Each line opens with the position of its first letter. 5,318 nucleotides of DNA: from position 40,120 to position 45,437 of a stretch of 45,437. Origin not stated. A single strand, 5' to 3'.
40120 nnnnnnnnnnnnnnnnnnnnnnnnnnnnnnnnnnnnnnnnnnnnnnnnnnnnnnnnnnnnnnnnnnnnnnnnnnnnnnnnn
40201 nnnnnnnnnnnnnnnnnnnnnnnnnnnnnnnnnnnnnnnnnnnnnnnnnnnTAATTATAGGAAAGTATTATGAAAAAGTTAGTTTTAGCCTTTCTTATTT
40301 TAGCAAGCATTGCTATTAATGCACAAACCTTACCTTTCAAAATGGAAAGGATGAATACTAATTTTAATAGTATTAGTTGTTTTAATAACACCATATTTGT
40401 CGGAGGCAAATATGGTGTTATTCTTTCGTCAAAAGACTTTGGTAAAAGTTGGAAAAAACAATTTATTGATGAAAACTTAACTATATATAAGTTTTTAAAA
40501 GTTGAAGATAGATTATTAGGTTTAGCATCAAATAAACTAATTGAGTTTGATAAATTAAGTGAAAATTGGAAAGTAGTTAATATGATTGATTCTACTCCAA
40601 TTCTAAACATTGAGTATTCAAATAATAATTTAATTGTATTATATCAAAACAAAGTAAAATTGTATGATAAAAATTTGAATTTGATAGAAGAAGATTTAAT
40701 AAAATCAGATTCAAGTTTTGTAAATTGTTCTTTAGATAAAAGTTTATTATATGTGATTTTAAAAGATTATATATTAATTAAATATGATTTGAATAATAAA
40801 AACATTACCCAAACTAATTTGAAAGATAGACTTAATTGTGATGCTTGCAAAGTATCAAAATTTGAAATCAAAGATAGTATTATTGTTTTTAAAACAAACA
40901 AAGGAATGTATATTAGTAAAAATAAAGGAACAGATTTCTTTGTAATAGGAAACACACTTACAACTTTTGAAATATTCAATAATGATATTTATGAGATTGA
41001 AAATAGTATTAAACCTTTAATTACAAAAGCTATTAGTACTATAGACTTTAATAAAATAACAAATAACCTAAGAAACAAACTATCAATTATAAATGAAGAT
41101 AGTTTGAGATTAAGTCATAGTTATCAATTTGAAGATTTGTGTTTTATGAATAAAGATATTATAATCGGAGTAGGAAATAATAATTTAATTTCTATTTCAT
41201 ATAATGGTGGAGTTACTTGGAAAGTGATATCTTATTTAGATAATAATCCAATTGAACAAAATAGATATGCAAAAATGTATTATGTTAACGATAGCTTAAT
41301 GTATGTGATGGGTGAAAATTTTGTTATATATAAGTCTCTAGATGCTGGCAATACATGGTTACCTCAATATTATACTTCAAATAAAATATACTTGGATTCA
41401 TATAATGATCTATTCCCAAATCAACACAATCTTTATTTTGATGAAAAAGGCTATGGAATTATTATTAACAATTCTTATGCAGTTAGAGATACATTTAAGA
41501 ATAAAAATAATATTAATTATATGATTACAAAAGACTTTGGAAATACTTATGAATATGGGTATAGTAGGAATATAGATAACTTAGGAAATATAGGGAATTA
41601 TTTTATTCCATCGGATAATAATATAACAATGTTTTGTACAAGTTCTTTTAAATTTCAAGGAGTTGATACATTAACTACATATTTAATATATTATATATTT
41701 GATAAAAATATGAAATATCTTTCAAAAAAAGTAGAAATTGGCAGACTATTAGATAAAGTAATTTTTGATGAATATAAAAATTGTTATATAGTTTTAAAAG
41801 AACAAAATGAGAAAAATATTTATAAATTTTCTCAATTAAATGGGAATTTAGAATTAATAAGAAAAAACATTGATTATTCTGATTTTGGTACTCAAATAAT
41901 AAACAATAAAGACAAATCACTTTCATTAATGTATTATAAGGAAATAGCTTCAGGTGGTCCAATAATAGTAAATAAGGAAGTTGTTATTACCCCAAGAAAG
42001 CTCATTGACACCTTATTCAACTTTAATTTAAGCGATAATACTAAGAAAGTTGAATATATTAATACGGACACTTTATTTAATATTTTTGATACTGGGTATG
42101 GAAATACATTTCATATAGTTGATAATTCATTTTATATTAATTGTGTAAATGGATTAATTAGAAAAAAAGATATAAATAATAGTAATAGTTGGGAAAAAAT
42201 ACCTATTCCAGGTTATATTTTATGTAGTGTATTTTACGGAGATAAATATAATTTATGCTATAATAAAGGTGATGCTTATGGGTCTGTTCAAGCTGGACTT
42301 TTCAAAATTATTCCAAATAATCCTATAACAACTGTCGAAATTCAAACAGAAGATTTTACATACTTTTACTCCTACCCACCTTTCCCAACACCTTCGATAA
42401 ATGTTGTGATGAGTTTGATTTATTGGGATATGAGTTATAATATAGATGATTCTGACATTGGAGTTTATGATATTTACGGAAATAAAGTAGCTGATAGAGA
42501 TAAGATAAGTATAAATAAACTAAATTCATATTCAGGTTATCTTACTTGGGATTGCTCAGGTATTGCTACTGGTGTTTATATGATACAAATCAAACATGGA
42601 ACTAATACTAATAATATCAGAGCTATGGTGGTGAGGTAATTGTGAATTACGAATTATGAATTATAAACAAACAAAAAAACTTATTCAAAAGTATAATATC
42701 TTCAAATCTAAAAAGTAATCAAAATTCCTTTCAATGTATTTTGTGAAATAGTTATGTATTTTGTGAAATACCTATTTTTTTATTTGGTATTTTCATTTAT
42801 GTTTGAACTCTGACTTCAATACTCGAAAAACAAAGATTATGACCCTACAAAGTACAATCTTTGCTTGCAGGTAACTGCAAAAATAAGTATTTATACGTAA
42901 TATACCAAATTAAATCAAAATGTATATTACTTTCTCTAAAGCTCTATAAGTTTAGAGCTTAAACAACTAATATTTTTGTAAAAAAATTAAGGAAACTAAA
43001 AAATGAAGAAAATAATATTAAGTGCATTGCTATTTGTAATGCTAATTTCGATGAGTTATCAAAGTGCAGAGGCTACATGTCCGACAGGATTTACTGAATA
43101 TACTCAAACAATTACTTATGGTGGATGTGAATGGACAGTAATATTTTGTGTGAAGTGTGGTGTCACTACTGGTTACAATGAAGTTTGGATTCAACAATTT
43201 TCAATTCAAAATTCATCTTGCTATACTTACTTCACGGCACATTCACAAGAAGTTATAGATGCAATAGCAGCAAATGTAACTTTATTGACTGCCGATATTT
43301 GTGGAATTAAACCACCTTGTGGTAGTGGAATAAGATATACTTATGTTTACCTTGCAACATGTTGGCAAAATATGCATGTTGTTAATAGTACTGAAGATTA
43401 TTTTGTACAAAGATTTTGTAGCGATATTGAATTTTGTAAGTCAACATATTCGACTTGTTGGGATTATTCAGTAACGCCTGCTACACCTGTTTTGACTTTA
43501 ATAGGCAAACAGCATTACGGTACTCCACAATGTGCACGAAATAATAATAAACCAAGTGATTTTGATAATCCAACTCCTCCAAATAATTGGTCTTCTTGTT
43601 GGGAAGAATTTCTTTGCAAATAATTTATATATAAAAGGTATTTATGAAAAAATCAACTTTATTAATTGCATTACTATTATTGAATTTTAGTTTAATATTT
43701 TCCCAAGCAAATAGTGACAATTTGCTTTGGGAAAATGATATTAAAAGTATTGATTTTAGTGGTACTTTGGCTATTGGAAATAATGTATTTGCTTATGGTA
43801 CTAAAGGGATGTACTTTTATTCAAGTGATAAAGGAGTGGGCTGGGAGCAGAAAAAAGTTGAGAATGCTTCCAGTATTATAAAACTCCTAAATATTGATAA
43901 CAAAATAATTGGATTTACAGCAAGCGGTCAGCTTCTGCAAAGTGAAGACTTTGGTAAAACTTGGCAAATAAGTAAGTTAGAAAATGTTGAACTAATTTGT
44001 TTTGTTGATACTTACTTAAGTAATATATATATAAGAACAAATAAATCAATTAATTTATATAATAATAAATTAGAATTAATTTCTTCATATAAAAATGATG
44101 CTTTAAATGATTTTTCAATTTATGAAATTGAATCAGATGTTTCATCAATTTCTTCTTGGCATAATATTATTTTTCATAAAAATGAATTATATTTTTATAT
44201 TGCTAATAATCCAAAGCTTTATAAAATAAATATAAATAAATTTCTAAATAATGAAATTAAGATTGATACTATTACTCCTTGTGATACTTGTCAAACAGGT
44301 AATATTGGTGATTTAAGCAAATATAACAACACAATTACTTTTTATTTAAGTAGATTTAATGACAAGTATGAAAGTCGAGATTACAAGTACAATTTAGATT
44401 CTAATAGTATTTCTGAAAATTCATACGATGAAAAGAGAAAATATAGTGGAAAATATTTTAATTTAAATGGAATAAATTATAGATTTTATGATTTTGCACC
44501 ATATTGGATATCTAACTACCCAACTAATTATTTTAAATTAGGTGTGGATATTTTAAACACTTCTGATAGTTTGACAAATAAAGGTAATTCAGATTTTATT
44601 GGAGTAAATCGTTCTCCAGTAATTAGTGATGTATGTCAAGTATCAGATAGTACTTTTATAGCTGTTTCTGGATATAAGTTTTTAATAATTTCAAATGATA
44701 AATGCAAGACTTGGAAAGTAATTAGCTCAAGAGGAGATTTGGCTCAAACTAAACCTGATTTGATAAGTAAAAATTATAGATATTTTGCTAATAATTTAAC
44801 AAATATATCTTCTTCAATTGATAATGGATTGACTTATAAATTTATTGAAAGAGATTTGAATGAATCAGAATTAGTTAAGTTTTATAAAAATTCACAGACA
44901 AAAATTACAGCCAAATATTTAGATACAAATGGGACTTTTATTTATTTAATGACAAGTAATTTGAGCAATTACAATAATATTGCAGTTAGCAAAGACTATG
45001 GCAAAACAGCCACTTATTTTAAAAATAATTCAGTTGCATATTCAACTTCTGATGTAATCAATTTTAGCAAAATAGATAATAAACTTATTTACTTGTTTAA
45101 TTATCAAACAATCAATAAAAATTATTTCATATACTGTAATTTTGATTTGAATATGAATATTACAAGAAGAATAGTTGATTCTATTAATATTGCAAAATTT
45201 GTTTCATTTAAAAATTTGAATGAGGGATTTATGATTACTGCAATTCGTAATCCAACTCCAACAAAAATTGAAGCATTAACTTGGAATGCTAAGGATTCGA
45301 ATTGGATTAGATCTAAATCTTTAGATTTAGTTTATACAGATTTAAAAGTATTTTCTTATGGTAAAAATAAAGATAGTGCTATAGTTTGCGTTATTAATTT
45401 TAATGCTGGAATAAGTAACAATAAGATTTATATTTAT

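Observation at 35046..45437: LytTR-headed array of three tandem, diverged two-gene cassettes (14-Cys secreted protein + BNR-propeller T9SS protein): candidate undescribed extracellular system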

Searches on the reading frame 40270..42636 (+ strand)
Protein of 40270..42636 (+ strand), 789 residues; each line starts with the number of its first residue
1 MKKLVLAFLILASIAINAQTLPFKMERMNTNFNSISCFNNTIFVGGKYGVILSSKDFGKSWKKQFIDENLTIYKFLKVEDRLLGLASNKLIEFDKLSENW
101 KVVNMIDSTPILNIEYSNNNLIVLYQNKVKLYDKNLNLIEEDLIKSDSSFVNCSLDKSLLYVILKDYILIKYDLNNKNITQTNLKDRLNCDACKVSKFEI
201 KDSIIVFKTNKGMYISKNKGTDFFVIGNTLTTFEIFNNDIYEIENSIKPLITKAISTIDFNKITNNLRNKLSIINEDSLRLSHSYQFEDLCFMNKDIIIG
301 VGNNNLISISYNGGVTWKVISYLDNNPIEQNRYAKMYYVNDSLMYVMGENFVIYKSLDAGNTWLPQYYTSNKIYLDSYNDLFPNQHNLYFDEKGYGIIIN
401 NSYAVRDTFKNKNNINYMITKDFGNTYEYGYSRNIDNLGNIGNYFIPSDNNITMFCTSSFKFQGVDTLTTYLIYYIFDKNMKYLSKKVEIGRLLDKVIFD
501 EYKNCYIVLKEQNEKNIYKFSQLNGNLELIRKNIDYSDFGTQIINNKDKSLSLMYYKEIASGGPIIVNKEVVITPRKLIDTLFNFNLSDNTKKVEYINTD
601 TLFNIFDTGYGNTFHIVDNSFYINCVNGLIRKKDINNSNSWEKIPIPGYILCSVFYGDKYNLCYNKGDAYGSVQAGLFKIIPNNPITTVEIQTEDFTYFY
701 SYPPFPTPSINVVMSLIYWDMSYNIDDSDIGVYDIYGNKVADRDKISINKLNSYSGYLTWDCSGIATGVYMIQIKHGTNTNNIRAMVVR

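Call 6: search_protein_families(library=pfam, proteins=[window:40270-42636:+], max_evalue=1)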
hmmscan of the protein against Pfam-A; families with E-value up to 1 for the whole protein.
window:40270-42636:+ (789 aa): 4 families
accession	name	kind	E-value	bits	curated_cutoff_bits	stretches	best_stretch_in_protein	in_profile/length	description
PF14870.12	PSII_BNR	-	4.2e-10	39.8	27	2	280-363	13-94/303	Photosynthesis system II assembly factor YCF48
PF18962.6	Por_Secre_tail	-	0.00025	21.7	27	1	705-781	2-69/75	Secretion system C-terminal sorting domain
PF02012.26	BNR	-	0.038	14.4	27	0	54-63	3-12/12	BNR/Asp-box repeat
PF15899.11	BNR_6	-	0.15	12.7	27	1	54-64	4-14/14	BNR-Asp box repeat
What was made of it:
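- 40270..42639 (+): L2: a 789-aa tandem beta-propeller T9SS cargo protein. Pfam PSII_BNR 39.8 bits (above cut-off) and Por_Secre_tail 21.7 bits (below cut-off) (call 6).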

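Call 7: search_protein_families(library=ncbifam, proteins=[window:40270-42636:+], max_evalue=1)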
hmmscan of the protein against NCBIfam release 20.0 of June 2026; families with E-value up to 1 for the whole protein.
window:40270-42636:+ (789 aa): 3 families
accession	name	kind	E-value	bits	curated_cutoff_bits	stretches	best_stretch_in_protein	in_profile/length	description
NF010237.0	PRK13684.1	equivalog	2e-07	30.4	326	2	279-363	40-121/334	photosynthesis system II assembly factor Ycf48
NF045728.1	glycosyl_F510_1955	equivalog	3.4e-05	23.3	175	1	39-129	149-241/246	F510_1955 family glycosylhydrolase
NF007449.0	PRK10014.1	subfamily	0.0041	16.2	310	1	27-81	239-293/342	Mal regulon transcriptional regulator MalI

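Call 22: find_homologous_proteins(query=window:40270-42636:+, max_evalue=0.001)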
Query window:40270-42636:+ (789 aa): 3 proteins with E <= 0.001 among 8000 candidates.
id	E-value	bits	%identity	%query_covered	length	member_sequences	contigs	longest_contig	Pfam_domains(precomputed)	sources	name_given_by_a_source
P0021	0.0e+0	1756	100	100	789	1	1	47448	PF14870.13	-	-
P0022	1.5e-154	534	40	100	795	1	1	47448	-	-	-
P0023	3.8e-5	40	33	17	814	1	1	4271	PF02012.27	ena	-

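Call 56: predict_structure(alignment_id=A5)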
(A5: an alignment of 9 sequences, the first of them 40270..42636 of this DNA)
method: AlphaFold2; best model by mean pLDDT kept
length: 789 residues; sequences in the alignment: 9
mean_pLDDT: 63.6   pTM: 0.60
mean pLDDT of the five models: 63.6, 63.5, 63.5, 63.0, 61.7
residues with pLDDT >= 90: 46; 70-90: 313; 50-70: 210; < 50: 220
segments of 3 or more residues with pLDDT < 50: 12-22, 244-284, 332-334, 367-385, 403-413, 438-442, 461-467, 500-502, 535-585, 590-619, 637-639, 656-658, 666-673, 684-697
pLDDT, mean of each block of 10 residues (from residue 1): 60 39 65 87 87 81 77 84 83 86 73 82 87 86 83 84 84 87 76 70 73 72 63 58 42 22 25 31 57 76 78 63 67 56 66 71 61 36 52 68 43 61 64 57 61 70 50 78 79 63 63 72 66 50 35 39 26 27 46 40 27 44 53 53 52 51 49 58 39 43 81 88 79 88 87 87 90 84 88
secondary structure, 60 per line:
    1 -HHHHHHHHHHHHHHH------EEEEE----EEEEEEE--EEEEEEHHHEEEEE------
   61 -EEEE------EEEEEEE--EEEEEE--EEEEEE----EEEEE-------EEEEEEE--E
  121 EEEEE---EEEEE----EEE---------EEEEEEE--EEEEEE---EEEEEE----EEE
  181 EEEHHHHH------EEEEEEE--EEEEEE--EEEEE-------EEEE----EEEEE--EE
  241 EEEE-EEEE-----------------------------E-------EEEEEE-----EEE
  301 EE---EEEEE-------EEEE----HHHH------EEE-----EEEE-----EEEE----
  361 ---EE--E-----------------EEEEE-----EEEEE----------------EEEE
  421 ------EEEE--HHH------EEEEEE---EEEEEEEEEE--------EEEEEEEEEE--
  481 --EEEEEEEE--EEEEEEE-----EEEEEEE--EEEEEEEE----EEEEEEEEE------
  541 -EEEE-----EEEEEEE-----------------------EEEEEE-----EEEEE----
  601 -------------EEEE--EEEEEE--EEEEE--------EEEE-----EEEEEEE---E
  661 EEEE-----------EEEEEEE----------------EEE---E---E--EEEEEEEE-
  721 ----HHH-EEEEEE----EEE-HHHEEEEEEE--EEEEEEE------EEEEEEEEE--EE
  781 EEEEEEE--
elements in order (helices of 4 or more, strands of 3 or more residues): H2-16 E23-27 E32-38 E41-46 E50-54 E62-65 E72-78 E81-86 E89-94 E99-103 E111-117 E120-125 E129-133 E138-140 E150-156 E159-164 E168-173 E178-183 H184-188 E195-201 E204-209 E212-216 E224-227 E232-236 E239-244 E246-249 E287-292 E298-302 E306-310 E318-321 H326-329 E336-338 E344-347 E353-356 E386-390 E396-400 E417-420 E427-430 E442-447 E451-460 E469-478 E483-490 E493-499 E505-511 E514-521 E526-534 E542-545 E551-557 E581-586 E592-596 E614-617 E620-625 E628-632 E641-644 E650-656 E660-664 E676-682 E699-701 E712-719 E729-734 E739-741 E746-752 E755-761 E768-776 E779-787
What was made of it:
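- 40270..42639 (+): AF2 model is all-beta, with residues 30-240 and 700-789 confident (call 56).
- On T9SS type A CTD cargo (L): The model shows a confident C-terminal beta-sandwich at residues 700-789 (call 56).
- The L model is only moderately confident (pLDDT 63.6; call 56).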

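Call 60: fold_search(model_id=the predicted structure, library=pdb)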
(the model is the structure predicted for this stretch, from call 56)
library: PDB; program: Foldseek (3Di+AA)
matches with E <= 10: 1688; with E <= 0.001: 563
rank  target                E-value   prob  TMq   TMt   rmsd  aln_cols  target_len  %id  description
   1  4a2l_D                2.0e-16  1.00  0.27  0.28  25.6       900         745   10  Structure of the periplasmic domain of the heparin and heparan sulphate sensing hybrid two component system BT4663 in  (released 2012-05-02)
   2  3ott_B                4.2e-16  1.00  0.26  0.28  20.9       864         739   11  Crystal Structure of the extracellular domain of the putative one component system BT4673 from B. thetaiotaomicron (released 2011-08-10)
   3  4a2m_B                1.2e-15  1.00  0.26  0.27  24.5       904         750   10  Structure of the periplasmic domain of the heparin and heparan sulphate sensing hybrid two component system BT4663 in  (released 2012-05-02)
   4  4a2l_A                1.6e-15  1.00  0.27  0.28  25.6       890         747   10  Structure of the periplasmic domain of the heparin and heparan sulphate sensing hybrid two component system BT4663 in  (released 2012-05-02)
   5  4a2l_E                1.9e-15  1.00  0.25  0.27  25.5       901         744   10  Structure of the periplasmic domain of the heparin and heparan sulphate sensing hybrid two component system BT4663 in  (released 2012-05-02)
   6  5m11                  2.5e-15  1.00  0.38  0.40  18.1       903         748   12  Structural and functional probing of PorZ, an essential bacterial surface component of the type-IX secretion system of h (released 2016-11-09)
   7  3va6_B                2.7e-15  1.00  0.28  0.29  20.7       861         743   11  Crystal Structure of the extracellular domain of the putative hybrid two component system BT4673 from B. thetaiotaomic (released 2012-06-13)
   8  3va6_A                6.1e-15  1.00  0.28  0.30  21.6       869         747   12  Crystal Structure of the extracellular domain of the putative hybrid two component system BT4673 from B. thetaiotaomic (released 2012-06-13)
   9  3ott_A                3.6e-14  1.00  0.29  0.30  21.8       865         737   12  Crystal Structure of the extracellular domain of the putative one component system BT4673 from B. thetaiotaomicron (released 2011-08-10)
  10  6zqd_UU               3.4e-13  1.00  0.37  0.34  10.5       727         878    9  Cryo-EM structure of the 90S pre-ribosome from Saccharomyces cerevisiae, state Post-A1 (released 2020-09-23)
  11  4nsx                  1.1e-12  1.00  0.35  0.41  11.2       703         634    8  Crystal Structure of the Utp21 tandem WD Domain (released 2014-02-19)
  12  9g33_UU               1.2e-12  1.00  0.36  0.34  10.7       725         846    8  Stalled 90S - Utp23-Krr1-deltaC3 (released 2025-06-18)
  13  8hmf_E                1.7e-12  1.00  0.25  0.18  23.4       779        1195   10  head module state 2 of Tetrahymena IFT-A (released 2023-06-14)
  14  6lqr_BE               1.8e-12  1.00  0.36  0.35  10.5       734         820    8  Cryo-EM structure of 90S small subunit preribosomes in transition states (State C) (released 2020-09-16)
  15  9a2d_F                5.0e-12  1.00  0.20  0.12  21.1       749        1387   11  Modeling of the ciliary Intraflagellar transport-A complex (released 2024-05-10)
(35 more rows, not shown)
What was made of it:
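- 40270..42639 (+): Foldseek top hits are BT4663/BT4673 and PorZ 5M11, E 2e-16 to 2.5e-15 (call 60).
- On PorZ (T9SS attachment-complex component): Foldseek hit to 5M11, E 2.5e-15, TMq 0.38, using a model of moderate confidence (calls 56, 60).
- Closest known: PorZ. Same: It has a signal peptide, two beta-propellers and a C-terminal T9SS beta-sandwich in about 780 aa. Foldseek E = 2.5e-15, with the best TM (0.38) among the top ten hits, all of which have E below 1e-12 (call 60).
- Closest known: Periplasmic sensor domains of Bacteroides hybrid two-component systems BT4663/BT4673. Same: These are the top structural matches (E 2e-16 to 4e-14; call 60).
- Closest known: Sortilin/Vps10 domain. Same: SorCS2 appears among the fold matches (call 60).
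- Foldseek E 2e-16 to 2.5e-15 to BT4663/BT4673 and PorZ (call 60). The best structural matches are non-catalytic binders, BT4663/BT4673 and PorZ (call 60).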

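Call 63: search_protein_families(library=padloc, proteins=[window:40270-42636:+], max_evalue=0.01)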
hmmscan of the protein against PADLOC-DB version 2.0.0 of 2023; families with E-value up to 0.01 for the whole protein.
window:40270-42636:+ (789 aa): 0 families

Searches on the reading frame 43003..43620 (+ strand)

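Call 6: search_protein_families(library=pfam, proteins=[window:43003-43620:+], max_evalue=1)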
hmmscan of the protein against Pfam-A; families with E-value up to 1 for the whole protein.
window:43003-43620:+ (206 aa): 2 families
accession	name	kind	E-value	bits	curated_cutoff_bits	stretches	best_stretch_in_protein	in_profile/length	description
PF20130.4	DUF6520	-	0.097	13.5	25.4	1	1-52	1-52/83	Family of unknown function (DUF6520)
PF25173.1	Beta-prop_WDR3_1st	-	0.17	12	154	1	54-85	44-75/184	WDR3 first beta-propeller domain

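Call 7: search_protein_families(library=ncbifam, proteins=[window:43003-43620:+], max_evalue=1)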
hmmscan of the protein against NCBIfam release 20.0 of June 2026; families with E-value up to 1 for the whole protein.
window:43003-43620:+ (206 aa): 0 families

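Call 63: search_protein_families(library=padloc, proteins=[window:43003-43620:+], max_evalue=0.01)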
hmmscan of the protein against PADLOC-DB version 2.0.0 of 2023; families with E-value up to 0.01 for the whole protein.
window:43003-43620:+ (206 aa): 0 families

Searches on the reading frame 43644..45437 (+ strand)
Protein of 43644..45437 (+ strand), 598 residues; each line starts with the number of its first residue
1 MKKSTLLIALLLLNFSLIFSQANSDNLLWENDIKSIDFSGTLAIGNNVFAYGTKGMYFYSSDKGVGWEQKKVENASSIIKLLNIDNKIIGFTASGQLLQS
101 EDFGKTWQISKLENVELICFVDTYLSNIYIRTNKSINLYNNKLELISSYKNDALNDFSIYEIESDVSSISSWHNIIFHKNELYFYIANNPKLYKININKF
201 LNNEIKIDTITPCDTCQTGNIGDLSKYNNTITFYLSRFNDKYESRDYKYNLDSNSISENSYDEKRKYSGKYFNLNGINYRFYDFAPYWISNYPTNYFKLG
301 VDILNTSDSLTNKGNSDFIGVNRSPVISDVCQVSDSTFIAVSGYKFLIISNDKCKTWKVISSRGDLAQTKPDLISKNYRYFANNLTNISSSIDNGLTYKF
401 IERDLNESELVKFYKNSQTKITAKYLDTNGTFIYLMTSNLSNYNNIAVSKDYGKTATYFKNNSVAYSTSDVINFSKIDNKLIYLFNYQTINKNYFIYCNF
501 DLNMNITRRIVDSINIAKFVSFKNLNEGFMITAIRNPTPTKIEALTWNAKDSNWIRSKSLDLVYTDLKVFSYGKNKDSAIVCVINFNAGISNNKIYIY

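Call 6: search_protein_families(library=pfam, proteins=[window:43644-45437:+], max_evalue=1)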
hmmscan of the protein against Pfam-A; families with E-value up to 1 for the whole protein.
window:43644-45437:+ (598 aa): 4 families
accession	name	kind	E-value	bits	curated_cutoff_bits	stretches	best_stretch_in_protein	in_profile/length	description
PF15899.11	BNR_6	-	0.0019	18.5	27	1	100-107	4-11/14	BNR-Asp box repeat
PF14870.12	PSII_BNR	-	0.0021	17.8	27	0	45-74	244-273/303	Photosynthesis system II assembly factor YCF48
PF12459.13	DltX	-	0.4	10.7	25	1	481-500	24-43/43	D-Ala-teichoic acid biosynthesis protein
PF02012.26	BNR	-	0.73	10.5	27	0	100-108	3-11/12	BNR/Asp-box repeat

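Call 7: search_protein_families(library=ncbifam, proteins=[window:43644-45437:+], max_evalue=1)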
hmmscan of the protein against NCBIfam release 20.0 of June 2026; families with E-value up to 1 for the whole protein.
window:43644-45437:+ (598 aa): 2 families
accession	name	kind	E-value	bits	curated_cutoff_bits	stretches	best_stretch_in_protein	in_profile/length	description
NF045728.1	glycosyl_F510_1955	equivalog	7e-07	28.8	175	1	42-122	98-185/246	F510_1955 family glycosylhydrolase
NF010237.0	PRK13684.1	equivalog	0.019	14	326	1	45-112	56-126/334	photosynthesis system II assembly factor Ycf48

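Call 63: search_protein_families(library=padloc, proteins=[window:43644-45437:+], max_evalue=0.01)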
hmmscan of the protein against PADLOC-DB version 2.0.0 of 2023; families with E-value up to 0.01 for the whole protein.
window:43644-45437:+ (598 aa): 0 families
